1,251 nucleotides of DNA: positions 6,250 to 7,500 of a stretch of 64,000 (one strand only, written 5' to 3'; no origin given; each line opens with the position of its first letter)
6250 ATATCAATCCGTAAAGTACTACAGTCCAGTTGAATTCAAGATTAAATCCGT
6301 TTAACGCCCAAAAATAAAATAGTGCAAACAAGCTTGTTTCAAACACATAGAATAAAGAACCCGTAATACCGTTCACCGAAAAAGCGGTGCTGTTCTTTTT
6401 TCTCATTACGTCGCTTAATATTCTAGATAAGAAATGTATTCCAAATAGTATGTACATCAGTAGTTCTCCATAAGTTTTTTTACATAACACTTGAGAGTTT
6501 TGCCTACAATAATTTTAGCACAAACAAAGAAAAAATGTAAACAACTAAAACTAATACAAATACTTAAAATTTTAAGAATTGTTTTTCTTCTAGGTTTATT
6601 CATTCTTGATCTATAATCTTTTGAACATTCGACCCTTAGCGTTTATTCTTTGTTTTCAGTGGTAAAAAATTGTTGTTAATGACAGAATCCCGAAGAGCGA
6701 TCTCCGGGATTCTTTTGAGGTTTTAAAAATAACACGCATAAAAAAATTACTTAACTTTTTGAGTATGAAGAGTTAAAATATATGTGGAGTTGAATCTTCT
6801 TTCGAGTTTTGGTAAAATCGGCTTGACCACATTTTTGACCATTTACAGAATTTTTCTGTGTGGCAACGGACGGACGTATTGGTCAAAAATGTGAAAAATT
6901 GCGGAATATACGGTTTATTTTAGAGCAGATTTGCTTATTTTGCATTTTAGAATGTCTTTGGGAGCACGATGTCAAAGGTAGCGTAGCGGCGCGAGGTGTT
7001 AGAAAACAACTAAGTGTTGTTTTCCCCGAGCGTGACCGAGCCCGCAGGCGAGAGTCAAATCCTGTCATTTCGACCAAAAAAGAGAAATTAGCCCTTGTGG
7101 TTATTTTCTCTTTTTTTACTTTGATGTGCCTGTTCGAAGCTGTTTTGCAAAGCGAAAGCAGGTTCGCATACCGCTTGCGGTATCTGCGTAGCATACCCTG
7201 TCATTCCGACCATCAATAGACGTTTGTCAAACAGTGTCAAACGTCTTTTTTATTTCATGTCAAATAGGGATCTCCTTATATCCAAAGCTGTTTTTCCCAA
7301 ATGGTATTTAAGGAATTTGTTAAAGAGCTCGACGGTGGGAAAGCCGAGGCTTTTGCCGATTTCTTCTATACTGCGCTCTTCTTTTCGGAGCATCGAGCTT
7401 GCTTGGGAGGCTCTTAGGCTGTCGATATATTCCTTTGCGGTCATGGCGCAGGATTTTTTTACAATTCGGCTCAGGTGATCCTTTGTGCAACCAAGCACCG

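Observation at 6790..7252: Candidate non-coding transcription unit of about 430 nt inside an unusually long (about 760 bp) ORF-free gap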

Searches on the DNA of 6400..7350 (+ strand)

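Call 4: search_rna_families(source=window, start=6400, end=7350, threshold=evalue, max_evalue=10, show_alignments=3)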
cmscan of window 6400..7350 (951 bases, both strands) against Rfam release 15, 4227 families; matches with E-value up to 10: 8.
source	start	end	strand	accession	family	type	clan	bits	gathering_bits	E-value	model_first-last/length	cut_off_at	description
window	7076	7116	+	RF03623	mir-1252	Gene; miRNA;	-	23.3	70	0.31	1-65/65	no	mir-1252 microRNA precursor family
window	6642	6725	+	RF00121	MicC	Gene; sRNA;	-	21.9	90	1.4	1-123/123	no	MicC RNA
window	6666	6733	-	RF02621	BSnc120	Gene; sRNA;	-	20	114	0.14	1-88/88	no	Brucella sRNA 120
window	7076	7116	-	RF03623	mir-1252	Gene; miRNA;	-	19.6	70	2.2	1-65/65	no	mir-1252 microRNA precursor family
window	7077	7118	-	RF04352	Plastid-psbA-4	Cis-reg;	CL00153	19.5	56.8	2.1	1-61/61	no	Plastid-psbA-4 3UTR RNA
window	6679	6734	+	RF02699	Avashort_thermometer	Cis-reg; thermoregulator;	-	17.2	88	2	1-59/59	no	Avashort 5' UTR thermometer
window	7140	7255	+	RF00619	U6atac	Gene; snRNA; splicing;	CL00009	16.2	33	0.18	1-126/126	no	U6atac minor spliceosomal RNA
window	7078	7116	+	RF00681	mir-198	Gene; miRNA;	-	16.2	70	5.3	11-49/62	no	mir-198 microRNA precursor family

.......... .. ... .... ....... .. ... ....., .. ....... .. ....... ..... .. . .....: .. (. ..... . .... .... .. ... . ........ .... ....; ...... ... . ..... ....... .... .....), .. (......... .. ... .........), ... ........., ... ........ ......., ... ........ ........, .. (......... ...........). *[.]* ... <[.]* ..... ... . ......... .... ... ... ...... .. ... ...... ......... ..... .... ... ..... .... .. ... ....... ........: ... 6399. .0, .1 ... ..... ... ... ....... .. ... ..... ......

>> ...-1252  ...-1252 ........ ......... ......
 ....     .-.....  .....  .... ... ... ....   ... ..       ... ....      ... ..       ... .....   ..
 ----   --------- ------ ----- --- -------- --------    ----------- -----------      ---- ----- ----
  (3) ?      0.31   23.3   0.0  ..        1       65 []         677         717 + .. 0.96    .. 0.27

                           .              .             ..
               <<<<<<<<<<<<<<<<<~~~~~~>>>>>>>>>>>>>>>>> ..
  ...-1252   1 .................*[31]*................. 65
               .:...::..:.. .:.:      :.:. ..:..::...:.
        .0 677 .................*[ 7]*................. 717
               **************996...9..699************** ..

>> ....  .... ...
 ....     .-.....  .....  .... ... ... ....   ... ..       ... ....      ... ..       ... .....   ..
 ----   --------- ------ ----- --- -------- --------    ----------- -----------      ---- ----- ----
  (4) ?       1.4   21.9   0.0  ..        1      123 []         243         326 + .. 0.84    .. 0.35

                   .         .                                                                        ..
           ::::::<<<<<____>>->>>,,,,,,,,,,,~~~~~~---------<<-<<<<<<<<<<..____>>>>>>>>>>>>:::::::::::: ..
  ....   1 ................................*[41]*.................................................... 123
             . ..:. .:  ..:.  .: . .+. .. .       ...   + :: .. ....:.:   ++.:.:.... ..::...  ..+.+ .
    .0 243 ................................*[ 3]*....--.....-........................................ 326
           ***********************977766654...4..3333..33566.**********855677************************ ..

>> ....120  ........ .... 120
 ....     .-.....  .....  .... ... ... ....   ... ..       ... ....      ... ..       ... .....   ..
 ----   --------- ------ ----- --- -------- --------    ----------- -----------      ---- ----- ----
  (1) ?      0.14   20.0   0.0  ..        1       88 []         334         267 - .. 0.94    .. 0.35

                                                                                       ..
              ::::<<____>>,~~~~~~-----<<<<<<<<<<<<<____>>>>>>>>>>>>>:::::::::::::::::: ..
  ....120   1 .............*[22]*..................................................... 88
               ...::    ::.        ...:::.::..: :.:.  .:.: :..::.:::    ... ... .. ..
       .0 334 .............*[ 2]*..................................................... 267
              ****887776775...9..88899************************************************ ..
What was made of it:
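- On tRNA (Rfam RF00005 / ARAGORN): Rfam gives no tRNA hit in 6400-7350 even at E <= 10 (call 4).
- Rfam has no tRNA hit even at E <= 10 (call 4).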

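Call 16: search_dna_similar(query=window:6480-7260:+, collection=phages, mode=distant, max_evalue=0.01)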
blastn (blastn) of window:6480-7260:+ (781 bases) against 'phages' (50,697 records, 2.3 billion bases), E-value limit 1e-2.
No match.

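Call 17: search_dna_similar(query=window:6480-7260:+, collection=plasmids, mode=distant, max_evalue=0.01)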
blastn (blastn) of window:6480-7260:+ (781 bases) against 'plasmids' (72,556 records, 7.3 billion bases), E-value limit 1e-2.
No match.
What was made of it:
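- Tried and rejected: BLAST of 6480-7260 against the phage and plasmid collections: no match (calls 16, 17).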

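Call 77: search_rna_families(sources=[L058, L059], threshold=evalue, max_evalue=0.1)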
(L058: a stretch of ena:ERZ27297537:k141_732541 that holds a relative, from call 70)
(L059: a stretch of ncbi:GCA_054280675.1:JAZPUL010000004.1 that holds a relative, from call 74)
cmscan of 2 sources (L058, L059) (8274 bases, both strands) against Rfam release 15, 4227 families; matches with E-value up to 0.1: 3.
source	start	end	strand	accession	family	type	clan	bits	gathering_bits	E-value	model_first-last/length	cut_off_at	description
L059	4157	4229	+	RF00005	tRNA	Gene; tRNA;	CL00001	69.4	29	6e-14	1-71/71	no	tRNA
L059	1582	1655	+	RF00005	tRNA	Gene; tRNA;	CL00001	59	29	4.4e-11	1-71/71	no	tRNA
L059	2351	2446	+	RF01859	Phe_leader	Cis-reg; leader;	-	30.1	55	0.071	1-125/125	no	Phenylalanine leader peptide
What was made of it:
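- On tRNA intron (group I or bulge-helix-bulge): No intron family matched (calls 4, 77).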

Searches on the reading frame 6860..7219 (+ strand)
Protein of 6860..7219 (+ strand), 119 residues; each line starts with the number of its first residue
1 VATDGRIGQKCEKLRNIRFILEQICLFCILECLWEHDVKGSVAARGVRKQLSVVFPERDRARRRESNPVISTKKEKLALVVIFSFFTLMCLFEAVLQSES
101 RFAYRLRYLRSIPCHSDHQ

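Call 15: search_protein_families(library=pfam, proteins=[window:6860-7219:+])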
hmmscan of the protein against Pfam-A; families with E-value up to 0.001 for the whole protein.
window:6860-7219:+ (119 aa): 0 families

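Call 67: search_protein_representatives(protein=window:6860-7216:+)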
Query: 119 residues. Proteins with E-value up to 0.001 (for the whole library): 11; up to 1e-10: 3; up to 1e-30: 1. The best 11 are listed.
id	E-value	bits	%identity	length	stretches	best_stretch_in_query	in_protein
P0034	3.4e-32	126.8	66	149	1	1-105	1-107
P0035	9.0e-13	64.3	57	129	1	30-98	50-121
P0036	3.4e-12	62.4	85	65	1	34-73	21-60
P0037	9.1e-10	54.6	73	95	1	34-78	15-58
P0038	1.2e-08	50.9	34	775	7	14-42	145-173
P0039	3.7e-06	43.0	57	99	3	32-74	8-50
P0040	5.4e-06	42.4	56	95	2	49-86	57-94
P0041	8.2e-06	41.9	35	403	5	18-42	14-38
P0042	5.5e-05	39.2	60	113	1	44-92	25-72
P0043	3.8e-04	36.5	57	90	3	66-87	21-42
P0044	6.0e-04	35.9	67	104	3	66-97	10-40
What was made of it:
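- The best has E = 3e-32 (call 67).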

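Call 70: find_encoding_contigs(protein=P0034, flank=3000, max_places=6)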
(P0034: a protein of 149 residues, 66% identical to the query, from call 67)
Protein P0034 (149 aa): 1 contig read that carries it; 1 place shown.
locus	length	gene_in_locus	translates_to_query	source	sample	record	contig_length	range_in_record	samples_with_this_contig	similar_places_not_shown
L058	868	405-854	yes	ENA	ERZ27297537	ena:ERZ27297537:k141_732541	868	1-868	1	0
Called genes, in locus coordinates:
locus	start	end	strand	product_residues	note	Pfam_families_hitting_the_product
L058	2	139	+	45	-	?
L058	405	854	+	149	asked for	-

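Call 74: find_encoding_contigs(protein=P0039, flank=4000, max_places=10)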
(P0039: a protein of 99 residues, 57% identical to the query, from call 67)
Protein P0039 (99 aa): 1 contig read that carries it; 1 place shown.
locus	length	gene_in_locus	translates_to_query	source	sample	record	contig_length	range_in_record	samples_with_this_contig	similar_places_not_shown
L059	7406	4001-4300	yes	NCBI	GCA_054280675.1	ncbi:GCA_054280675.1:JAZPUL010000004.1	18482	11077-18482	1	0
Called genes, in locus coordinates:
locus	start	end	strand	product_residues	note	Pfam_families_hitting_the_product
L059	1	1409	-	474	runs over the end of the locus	PF03951:Gln-synt_N, PF00120:Gln-synt_C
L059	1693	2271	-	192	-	PF01066:CDP-OH_P_transf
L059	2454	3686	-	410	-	PF14691:Fer4_20, PF00743:FMO-like (faint), PF01946:Thi4 (faint), PF00070:Pyr_redox (weak), PF01494:FAD_binding_3 (faint), PF07992:Pyr_redox_2, PF13450:NAD_binding_8, PF13738:Pyr_redox_3 (weak), +1 more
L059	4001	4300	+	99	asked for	-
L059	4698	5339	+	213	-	-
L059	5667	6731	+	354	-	PF01063:Aminotran_4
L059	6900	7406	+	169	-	?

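Call 83: list_cluster_members(proteins=[P0034, P0035, P0036, P0037, P0039, P0040, P0042, P0043, P0044])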
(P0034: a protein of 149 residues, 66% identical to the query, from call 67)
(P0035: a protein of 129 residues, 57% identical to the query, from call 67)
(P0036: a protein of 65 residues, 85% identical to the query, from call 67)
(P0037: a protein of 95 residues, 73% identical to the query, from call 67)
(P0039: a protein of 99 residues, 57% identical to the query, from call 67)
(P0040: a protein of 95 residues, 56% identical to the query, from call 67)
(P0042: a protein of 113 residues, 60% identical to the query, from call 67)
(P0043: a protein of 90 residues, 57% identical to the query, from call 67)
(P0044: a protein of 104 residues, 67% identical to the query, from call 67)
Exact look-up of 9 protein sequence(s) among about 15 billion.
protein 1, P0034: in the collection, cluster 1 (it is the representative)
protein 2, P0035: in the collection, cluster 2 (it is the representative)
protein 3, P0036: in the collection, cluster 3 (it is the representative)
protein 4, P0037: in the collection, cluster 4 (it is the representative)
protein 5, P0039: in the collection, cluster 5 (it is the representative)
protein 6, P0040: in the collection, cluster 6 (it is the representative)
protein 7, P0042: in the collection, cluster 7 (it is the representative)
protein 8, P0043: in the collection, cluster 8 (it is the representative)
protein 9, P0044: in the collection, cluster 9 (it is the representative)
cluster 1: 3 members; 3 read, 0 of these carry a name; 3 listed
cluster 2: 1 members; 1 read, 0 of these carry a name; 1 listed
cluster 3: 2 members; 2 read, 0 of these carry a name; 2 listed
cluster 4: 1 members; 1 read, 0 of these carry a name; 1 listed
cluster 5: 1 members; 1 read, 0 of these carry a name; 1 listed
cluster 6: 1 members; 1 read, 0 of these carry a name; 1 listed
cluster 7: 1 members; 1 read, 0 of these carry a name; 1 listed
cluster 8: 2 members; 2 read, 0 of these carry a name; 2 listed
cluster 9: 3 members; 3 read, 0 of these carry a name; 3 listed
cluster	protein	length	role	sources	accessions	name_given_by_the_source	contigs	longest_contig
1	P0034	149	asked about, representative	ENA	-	-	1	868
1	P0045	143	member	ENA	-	-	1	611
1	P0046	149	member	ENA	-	-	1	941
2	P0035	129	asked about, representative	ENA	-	-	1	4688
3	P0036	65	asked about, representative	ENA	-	-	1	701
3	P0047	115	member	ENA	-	-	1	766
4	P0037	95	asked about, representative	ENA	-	-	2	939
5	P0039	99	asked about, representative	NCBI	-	-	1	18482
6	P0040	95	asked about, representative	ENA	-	-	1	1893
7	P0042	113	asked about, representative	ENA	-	-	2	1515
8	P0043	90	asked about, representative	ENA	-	-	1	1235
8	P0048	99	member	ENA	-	-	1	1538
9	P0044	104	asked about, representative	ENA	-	-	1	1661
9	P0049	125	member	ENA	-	-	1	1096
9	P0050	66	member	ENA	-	-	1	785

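Call 93: search_protein_families(library=pfam, proteins=[L059:4698-5339:+], max_evalue=0.01)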
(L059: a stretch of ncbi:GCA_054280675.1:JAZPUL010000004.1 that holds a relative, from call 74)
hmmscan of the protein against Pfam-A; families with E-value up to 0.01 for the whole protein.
L059:4698-5339:+ (213 aa): 0 families
